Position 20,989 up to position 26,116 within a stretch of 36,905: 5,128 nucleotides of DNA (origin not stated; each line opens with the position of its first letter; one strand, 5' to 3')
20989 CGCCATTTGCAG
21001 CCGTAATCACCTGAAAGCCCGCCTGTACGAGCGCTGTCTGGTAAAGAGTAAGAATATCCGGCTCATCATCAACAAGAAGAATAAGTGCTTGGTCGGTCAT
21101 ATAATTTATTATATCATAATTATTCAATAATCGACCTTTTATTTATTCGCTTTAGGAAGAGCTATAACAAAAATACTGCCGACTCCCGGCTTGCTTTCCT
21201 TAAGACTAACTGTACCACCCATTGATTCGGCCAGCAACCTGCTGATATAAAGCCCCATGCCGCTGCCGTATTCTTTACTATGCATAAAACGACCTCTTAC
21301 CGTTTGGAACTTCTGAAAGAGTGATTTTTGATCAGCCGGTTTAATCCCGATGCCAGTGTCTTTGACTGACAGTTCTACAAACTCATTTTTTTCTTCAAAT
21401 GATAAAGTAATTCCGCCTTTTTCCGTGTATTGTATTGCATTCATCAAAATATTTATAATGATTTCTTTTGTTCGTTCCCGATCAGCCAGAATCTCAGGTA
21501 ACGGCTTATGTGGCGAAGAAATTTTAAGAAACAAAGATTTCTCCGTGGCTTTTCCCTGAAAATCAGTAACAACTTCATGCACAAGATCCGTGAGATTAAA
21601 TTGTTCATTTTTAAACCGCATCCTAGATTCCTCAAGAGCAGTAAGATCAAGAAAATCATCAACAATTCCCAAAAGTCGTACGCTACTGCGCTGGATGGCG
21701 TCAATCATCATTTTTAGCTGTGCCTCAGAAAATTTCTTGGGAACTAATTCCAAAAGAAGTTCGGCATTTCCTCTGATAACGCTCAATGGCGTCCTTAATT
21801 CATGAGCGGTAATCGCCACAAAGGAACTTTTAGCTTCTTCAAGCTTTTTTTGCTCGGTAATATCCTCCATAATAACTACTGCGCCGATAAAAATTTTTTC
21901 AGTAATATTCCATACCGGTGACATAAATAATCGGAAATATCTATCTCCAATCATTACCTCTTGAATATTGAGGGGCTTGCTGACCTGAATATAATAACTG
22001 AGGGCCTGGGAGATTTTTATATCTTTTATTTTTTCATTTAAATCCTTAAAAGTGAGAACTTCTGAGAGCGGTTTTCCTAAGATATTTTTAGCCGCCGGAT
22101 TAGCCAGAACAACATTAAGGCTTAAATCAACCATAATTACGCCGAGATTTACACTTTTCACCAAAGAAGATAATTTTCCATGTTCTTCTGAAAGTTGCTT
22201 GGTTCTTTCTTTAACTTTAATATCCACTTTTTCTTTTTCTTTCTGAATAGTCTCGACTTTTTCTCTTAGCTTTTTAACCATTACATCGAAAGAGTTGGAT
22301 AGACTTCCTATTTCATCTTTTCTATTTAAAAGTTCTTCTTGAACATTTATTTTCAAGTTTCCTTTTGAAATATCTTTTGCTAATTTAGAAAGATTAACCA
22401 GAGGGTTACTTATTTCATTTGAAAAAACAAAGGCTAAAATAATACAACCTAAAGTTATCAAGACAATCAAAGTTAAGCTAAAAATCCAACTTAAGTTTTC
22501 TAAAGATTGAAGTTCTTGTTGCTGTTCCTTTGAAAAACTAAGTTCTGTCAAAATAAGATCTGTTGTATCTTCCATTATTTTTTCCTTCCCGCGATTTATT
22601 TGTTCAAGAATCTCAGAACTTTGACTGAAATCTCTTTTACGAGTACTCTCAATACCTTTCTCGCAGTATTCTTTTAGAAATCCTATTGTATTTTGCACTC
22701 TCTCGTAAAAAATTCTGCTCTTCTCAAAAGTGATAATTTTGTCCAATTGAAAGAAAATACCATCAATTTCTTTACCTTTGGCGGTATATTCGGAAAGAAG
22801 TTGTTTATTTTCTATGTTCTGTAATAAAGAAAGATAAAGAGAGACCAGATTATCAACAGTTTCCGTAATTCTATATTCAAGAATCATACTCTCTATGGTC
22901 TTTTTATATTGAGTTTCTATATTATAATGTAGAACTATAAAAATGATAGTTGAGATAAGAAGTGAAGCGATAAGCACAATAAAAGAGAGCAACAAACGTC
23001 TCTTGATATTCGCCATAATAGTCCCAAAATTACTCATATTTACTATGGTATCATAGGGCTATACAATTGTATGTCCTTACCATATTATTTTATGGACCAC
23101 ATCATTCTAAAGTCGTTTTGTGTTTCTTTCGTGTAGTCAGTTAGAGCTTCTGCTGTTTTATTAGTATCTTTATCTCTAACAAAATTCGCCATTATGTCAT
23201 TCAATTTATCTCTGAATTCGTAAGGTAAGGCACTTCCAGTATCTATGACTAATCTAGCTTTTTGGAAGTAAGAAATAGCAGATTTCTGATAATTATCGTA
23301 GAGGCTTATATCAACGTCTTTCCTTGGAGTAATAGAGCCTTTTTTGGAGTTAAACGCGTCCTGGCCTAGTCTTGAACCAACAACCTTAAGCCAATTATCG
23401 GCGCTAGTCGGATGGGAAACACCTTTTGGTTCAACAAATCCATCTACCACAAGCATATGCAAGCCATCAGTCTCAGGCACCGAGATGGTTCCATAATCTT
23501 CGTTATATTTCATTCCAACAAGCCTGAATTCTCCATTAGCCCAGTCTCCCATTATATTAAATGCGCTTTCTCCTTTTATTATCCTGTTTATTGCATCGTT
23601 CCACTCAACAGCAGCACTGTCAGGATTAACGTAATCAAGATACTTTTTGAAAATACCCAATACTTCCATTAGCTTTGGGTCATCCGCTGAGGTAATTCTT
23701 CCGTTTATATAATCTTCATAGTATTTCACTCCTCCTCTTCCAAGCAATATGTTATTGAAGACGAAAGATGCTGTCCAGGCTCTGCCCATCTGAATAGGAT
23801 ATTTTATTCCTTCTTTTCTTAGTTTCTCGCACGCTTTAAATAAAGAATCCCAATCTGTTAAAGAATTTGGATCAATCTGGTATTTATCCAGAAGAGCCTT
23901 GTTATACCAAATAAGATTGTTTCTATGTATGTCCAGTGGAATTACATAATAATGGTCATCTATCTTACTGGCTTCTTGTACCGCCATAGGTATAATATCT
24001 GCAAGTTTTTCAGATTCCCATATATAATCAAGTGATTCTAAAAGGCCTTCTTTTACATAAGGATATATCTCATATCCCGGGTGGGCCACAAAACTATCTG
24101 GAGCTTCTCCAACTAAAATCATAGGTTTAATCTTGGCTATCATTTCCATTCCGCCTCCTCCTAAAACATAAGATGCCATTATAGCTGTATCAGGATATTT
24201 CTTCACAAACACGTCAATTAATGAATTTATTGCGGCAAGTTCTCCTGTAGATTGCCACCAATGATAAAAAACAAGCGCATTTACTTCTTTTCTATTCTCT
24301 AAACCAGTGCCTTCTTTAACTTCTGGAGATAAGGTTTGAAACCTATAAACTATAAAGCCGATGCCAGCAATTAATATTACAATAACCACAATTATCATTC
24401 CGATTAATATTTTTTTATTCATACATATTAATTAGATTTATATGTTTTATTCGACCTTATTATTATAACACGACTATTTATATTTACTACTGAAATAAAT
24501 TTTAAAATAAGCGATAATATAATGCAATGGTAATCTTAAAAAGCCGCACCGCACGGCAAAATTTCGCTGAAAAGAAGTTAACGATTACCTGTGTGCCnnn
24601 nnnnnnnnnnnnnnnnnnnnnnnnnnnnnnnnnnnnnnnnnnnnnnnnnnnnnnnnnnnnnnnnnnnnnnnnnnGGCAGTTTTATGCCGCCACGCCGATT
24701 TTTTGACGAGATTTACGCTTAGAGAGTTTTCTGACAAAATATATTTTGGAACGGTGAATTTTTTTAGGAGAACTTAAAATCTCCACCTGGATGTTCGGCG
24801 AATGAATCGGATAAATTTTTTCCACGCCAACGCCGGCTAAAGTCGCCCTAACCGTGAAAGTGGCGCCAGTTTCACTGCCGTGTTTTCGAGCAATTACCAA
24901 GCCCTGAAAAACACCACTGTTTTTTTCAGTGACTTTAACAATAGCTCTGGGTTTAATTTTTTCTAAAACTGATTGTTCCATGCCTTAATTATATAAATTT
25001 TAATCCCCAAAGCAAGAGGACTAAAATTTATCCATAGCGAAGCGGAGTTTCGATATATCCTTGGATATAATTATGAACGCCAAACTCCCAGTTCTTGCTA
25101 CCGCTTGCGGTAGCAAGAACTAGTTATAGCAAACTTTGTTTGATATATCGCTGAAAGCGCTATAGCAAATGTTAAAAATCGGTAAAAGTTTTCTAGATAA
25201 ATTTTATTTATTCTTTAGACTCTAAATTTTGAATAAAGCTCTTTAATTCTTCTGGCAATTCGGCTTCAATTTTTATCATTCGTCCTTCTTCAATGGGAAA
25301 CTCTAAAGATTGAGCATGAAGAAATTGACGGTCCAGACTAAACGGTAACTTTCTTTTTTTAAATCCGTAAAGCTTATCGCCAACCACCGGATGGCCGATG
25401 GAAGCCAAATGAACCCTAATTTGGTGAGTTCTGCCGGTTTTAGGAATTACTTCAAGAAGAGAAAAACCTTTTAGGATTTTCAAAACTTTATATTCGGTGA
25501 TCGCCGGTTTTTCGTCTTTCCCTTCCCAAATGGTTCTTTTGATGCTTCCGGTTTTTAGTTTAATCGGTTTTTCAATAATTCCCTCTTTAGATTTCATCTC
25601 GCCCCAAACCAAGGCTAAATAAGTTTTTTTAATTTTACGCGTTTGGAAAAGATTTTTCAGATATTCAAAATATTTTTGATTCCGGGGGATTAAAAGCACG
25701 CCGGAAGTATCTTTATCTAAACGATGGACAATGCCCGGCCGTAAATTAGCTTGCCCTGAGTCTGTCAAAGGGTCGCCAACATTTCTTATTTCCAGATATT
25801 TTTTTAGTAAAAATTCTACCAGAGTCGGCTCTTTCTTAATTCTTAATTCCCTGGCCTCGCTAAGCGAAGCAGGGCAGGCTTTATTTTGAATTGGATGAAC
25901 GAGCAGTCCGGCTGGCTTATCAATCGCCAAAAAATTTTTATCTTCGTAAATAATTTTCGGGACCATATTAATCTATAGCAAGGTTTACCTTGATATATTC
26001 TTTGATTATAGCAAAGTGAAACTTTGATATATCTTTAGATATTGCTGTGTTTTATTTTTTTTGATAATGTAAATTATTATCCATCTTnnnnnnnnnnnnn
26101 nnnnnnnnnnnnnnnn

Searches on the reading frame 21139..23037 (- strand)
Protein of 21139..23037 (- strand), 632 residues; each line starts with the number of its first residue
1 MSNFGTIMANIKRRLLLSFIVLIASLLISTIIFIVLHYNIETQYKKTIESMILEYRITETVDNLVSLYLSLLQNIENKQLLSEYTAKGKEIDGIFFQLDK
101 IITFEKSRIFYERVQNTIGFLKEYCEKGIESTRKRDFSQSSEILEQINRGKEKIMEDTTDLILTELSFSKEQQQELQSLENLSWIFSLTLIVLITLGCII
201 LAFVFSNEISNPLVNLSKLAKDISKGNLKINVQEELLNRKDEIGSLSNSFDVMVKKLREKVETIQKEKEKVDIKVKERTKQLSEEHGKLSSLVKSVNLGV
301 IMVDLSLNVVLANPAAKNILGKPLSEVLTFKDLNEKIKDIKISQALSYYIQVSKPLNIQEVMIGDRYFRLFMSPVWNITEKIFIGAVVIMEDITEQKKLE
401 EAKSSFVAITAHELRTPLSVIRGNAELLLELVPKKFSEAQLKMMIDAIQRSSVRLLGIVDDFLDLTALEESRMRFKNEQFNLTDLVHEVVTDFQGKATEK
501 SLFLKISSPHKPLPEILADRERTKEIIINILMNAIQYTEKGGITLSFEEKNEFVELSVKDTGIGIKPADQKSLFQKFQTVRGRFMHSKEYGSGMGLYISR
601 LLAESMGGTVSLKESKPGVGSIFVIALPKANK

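Call 50: search_protein_families(library=pfam, proteins=[window:21139-23037:-], max_evalue=0.00001)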
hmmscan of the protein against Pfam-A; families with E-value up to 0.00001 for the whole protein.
window:21139-23037:- (632 aa): 3 families
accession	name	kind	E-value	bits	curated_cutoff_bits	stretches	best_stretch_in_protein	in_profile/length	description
PF02518.31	HATPase_c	-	1.2e-22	80.9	26.4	1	519-630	2-110/111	Histidine kinase-, DNA gyrase B-, and HSP90-like ATPase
PF00512.31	HisKA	-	1.2e-16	61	26.9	1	402-470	1-65/66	His Kinase A (phospho-acceptor) domain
PF00672.30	HAMP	-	3.8e-08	34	25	1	205-259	2-53/53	HAMP domain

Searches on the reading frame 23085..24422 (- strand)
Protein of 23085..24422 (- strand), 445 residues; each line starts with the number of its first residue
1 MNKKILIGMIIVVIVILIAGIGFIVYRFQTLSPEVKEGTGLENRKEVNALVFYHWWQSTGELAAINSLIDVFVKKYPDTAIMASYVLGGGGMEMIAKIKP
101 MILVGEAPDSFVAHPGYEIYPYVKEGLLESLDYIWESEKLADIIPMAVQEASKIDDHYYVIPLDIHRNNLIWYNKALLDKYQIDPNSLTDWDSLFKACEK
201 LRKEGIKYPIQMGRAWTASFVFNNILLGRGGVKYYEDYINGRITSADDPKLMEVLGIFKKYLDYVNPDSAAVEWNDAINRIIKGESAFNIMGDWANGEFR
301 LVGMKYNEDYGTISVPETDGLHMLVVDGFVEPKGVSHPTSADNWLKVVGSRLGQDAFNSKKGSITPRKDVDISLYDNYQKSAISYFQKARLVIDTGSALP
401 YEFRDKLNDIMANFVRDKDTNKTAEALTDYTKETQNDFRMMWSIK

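Call 50: search_protein_families(library=pfam, proteins=[window:23085-24422:-], max_evalue=0.00001)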
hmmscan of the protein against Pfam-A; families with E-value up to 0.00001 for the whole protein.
window:23085-24422:- (445 aa): 2 families
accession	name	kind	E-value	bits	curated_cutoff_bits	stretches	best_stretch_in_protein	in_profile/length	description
PF01547.30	SBP_bac_1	-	5e-25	89.5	26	1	59-348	5-300/307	Bacterial extracellular solute-binding protein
PF13416.11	SBP_bac_8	-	2.3e-19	70.7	27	1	92-371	22-266/279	Bacterial extracellular solute-binding protein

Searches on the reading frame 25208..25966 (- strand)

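Call 83: search_protein_families(library=pfam, proteins=[window:25208-25966:-], max_evalue=0.001)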
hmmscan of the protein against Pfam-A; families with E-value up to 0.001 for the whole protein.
window:25208-25966:- (252 aa): 1 family
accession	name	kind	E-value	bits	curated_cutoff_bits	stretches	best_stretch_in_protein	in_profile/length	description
PF00849.27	PseudoU_synth_2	-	2.2e-32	112.8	26.8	1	11-189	1-152/152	RNA pseudouridylate synthase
